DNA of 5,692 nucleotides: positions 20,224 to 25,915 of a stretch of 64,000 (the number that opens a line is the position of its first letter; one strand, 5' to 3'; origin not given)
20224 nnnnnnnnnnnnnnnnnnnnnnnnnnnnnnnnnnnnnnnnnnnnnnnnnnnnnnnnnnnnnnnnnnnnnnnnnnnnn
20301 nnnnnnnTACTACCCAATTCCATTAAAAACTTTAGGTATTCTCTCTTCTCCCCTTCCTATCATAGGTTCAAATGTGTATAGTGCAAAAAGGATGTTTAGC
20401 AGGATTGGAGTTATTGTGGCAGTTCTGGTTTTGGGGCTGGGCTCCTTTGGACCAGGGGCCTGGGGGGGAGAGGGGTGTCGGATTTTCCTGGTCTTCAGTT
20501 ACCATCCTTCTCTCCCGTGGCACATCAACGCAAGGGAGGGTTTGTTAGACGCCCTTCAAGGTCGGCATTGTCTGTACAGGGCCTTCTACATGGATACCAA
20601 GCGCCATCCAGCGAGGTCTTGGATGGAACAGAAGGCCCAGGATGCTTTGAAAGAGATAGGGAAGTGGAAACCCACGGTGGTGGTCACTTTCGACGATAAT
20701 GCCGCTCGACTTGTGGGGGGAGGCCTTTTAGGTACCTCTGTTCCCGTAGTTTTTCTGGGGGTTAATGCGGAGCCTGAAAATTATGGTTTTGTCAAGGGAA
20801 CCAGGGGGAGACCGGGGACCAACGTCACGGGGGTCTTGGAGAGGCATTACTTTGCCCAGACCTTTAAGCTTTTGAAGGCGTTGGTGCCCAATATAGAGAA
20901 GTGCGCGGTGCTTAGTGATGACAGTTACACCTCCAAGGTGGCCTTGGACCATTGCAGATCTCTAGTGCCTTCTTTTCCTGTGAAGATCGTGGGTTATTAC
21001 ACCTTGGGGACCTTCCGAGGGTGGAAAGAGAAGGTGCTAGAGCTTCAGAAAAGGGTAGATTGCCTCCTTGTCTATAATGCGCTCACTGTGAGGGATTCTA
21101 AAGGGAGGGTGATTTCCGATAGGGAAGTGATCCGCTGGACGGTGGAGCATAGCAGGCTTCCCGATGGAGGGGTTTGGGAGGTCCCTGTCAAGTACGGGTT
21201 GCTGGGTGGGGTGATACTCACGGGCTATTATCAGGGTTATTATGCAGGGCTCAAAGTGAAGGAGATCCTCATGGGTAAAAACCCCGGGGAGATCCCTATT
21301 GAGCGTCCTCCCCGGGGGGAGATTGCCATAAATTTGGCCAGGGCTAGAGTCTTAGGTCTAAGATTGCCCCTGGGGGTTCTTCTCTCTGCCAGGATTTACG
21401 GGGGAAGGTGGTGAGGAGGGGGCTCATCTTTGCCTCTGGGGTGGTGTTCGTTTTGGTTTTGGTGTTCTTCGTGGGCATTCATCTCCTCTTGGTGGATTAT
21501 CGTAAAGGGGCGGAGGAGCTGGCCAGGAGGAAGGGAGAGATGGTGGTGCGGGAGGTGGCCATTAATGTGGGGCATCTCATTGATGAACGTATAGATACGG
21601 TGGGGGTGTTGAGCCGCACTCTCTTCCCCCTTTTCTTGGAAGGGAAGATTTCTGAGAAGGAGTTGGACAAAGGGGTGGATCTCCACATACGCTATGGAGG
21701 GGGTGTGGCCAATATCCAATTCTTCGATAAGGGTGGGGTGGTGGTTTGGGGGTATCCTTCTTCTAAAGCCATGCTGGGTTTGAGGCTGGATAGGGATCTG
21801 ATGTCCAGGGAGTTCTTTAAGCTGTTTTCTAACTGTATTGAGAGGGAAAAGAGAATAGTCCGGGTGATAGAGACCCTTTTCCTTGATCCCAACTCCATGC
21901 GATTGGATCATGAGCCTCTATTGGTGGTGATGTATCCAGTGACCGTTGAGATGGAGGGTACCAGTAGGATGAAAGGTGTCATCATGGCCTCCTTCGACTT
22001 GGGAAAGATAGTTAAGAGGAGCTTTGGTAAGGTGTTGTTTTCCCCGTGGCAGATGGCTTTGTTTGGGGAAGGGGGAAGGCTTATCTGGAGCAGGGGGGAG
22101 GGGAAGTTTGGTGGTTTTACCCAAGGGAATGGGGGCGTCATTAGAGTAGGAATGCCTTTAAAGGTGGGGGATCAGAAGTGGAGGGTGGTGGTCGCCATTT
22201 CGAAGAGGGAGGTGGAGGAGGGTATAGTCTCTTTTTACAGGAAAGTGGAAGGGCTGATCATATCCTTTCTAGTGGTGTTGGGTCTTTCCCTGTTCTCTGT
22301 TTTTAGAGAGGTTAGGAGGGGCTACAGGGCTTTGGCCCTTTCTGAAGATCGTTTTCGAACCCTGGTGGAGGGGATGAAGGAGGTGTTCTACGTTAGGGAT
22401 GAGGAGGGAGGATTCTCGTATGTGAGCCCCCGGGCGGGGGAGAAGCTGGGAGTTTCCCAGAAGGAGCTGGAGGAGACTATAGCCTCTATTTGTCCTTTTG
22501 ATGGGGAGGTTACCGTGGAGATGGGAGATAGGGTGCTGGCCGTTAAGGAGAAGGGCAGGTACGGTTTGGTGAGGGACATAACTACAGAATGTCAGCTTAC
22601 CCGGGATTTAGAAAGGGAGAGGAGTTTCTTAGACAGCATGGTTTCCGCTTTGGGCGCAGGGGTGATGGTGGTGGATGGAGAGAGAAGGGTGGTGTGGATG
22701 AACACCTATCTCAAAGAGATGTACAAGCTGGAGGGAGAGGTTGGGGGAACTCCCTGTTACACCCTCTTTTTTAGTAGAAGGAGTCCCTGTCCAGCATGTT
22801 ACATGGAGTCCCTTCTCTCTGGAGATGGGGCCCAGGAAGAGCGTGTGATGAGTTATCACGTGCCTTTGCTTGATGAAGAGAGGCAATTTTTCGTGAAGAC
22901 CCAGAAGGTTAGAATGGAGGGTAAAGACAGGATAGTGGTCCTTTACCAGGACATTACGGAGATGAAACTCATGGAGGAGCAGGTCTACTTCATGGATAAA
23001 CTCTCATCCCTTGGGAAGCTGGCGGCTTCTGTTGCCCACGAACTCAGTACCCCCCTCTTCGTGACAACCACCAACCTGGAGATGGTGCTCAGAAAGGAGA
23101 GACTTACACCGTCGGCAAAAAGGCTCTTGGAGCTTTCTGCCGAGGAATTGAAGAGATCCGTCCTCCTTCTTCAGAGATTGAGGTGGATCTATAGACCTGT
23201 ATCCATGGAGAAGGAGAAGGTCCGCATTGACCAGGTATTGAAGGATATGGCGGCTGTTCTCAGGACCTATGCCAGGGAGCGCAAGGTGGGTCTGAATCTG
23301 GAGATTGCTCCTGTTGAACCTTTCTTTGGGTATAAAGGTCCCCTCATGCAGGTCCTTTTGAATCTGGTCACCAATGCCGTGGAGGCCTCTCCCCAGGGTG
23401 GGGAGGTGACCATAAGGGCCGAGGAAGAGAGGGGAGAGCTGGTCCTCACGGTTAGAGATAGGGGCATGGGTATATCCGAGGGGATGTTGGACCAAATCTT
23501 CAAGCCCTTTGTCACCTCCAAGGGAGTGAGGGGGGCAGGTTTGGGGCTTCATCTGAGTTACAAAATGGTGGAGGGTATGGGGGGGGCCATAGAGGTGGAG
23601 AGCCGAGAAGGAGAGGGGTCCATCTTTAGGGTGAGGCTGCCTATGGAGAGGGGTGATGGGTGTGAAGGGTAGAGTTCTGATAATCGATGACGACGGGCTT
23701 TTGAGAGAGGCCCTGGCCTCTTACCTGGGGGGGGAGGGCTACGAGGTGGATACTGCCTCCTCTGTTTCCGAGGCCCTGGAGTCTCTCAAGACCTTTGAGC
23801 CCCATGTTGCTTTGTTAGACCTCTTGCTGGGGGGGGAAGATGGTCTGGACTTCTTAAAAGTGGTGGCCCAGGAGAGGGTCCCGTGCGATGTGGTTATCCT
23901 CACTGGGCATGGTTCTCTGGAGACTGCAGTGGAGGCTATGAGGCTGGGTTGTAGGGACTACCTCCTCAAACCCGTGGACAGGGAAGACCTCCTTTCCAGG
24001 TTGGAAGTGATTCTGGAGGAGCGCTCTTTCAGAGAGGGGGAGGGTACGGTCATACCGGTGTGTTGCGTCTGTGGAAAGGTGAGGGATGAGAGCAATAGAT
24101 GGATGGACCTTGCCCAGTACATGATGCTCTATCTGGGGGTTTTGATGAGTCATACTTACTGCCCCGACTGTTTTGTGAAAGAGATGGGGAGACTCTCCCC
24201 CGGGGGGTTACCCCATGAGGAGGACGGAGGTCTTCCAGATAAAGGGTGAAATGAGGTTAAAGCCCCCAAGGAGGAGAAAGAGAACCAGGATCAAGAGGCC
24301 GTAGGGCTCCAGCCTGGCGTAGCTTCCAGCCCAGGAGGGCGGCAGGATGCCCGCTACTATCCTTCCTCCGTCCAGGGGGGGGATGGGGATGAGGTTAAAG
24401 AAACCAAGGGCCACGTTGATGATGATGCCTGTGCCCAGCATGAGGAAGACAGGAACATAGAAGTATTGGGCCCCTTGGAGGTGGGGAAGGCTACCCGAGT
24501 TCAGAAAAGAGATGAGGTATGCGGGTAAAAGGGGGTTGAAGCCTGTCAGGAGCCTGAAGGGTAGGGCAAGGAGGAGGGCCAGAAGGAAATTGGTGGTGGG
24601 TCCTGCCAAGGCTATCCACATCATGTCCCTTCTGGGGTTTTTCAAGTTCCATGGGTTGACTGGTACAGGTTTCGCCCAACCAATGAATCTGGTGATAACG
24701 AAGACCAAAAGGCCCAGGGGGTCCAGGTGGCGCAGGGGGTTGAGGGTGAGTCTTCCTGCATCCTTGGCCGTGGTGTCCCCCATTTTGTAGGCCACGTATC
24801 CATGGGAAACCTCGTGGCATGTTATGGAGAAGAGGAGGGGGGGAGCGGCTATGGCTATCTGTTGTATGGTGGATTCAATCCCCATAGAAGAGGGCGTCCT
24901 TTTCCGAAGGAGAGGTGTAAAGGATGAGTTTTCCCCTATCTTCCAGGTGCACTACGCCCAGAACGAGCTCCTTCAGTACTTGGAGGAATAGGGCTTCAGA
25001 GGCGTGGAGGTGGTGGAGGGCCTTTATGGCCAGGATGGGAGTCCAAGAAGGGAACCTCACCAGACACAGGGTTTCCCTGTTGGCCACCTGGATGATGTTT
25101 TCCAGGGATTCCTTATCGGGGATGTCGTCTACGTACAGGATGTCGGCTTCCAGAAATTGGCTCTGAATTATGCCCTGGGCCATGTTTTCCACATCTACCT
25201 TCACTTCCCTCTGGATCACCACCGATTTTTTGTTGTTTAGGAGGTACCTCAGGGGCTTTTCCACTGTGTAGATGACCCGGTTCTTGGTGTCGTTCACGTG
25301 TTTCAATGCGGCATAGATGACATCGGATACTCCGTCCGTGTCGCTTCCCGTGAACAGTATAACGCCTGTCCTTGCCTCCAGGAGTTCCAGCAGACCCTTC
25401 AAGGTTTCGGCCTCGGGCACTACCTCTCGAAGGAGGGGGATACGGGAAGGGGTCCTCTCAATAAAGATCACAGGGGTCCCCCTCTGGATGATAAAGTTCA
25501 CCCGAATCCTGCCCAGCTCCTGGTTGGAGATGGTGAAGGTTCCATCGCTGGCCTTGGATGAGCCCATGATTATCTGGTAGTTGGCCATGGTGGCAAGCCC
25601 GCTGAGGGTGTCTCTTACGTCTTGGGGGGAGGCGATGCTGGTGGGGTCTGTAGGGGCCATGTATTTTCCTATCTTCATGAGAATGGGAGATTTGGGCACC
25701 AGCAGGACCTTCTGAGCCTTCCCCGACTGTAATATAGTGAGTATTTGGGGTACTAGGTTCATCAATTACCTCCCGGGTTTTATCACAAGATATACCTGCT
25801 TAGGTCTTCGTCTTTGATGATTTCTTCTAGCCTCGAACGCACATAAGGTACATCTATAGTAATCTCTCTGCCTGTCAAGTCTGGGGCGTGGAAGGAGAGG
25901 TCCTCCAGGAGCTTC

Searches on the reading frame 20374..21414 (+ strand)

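Call 61: search_protein_families(library=pfam, proteins=[window:20374-21414:+], max_evalue=0.00001)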
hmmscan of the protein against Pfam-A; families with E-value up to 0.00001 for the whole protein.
window:20374-21414:+ (346 aa): 1 family
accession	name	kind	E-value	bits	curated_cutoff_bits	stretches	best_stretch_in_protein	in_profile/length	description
PF04392.18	ABC_sub_bind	-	4.5e-15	56.1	25.9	1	92-339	53-289/293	ABC transporter substrate binding protein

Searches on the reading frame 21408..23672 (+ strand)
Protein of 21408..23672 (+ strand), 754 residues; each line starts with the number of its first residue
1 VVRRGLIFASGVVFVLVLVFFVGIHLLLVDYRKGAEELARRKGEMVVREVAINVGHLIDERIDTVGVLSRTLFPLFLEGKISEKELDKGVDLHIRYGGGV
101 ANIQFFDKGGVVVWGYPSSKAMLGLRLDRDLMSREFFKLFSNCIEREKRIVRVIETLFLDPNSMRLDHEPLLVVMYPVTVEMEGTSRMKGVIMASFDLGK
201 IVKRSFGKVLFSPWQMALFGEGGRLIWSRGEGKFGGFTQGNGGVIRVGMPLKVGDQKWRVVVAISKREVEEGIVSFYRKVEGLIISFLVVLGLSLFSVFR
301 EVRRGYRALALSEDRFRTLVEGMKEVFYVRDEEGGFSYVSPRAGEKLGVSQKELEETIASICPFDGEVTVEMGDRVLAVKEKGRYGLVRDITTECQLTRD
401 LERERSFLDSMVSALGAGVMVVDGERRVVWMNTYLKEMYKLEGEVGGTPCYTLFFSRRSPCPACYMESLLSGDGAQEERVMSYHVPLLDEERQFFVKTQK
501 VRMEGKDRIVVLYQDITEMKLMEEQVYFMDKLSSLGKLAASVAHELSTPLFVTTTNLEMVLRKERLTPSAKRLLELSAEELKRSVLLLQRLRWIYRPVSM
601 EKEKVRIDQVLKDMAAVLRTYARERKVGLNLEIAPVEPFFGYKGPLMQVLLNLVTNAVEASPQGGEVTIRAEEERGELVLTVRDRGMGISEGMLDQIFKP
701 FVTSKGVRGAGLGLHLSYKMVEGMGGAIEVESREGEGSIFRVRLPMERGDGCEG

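Call 61: search_protein_families(library=pfam, proteins=[window:21408-23672:+], max_evalue=0.00001)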
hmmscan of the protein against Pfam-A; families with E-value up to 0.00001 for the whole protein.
window:21408-23672:+ (754 aa): 6 families
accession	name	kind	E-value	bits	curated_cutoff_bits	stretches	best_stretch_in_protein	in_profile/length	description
PF02518.31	HATPase_c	-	1.2e-26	93.7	26.4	1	645-747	5-110/111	Histidine kinase-, DNA gyrase B-, and HSP90-like ATPase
PF13188.13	PAS_8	-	2.8e-08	33.8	21.8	0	315-365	2-54/65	PAS domain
PF13426.13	PAS_9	-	3.2e-06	27.8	27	0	418-518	3-103/103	PAS domain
PF00989.32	PAS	-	3.2e-06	27.6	22.6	0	315-354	2-41/113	PAS fold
PF10090.15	HPTransfase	-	3.2e-06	27.3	22.9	0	612-686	2-72/123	Histidine phosphotransferase C-terminal domain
PF00512.31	HisKA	-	4.1e-06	27.2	26.9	1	535-591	2-57/66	His Kinase A (phospho-acceptor) domain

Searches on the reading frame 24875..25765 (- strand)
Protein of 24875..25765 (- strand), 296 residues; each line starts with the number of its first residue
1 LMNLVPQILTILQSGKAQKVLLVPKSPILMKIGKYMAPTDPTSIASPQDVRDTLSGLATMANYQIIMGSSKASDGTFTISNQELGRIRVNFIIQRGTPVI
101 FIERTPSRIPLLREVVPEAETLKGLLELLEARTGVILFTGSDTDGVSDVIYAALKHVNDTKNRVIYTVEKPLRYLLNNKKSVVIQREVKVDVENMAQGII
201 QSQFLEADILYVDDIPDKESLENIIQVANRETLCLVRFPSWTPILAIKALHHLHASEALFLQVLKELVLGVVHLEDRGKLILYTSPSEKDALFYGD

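Call 61: search_protein_families(library=pfam, proteins=[window:24875-25765:-], max_evalue=0.00001)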
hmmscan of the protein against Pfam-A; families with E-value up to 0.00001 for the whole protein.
window:24875-25765:- (296 aa): 1 family
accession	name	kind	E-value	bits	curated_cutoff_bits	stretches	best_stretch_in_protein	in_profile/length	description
PF00437.27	T2SSE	-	4.9e-08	32.5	24.9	1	118-229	127-234/370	Type II/IV secretion system protein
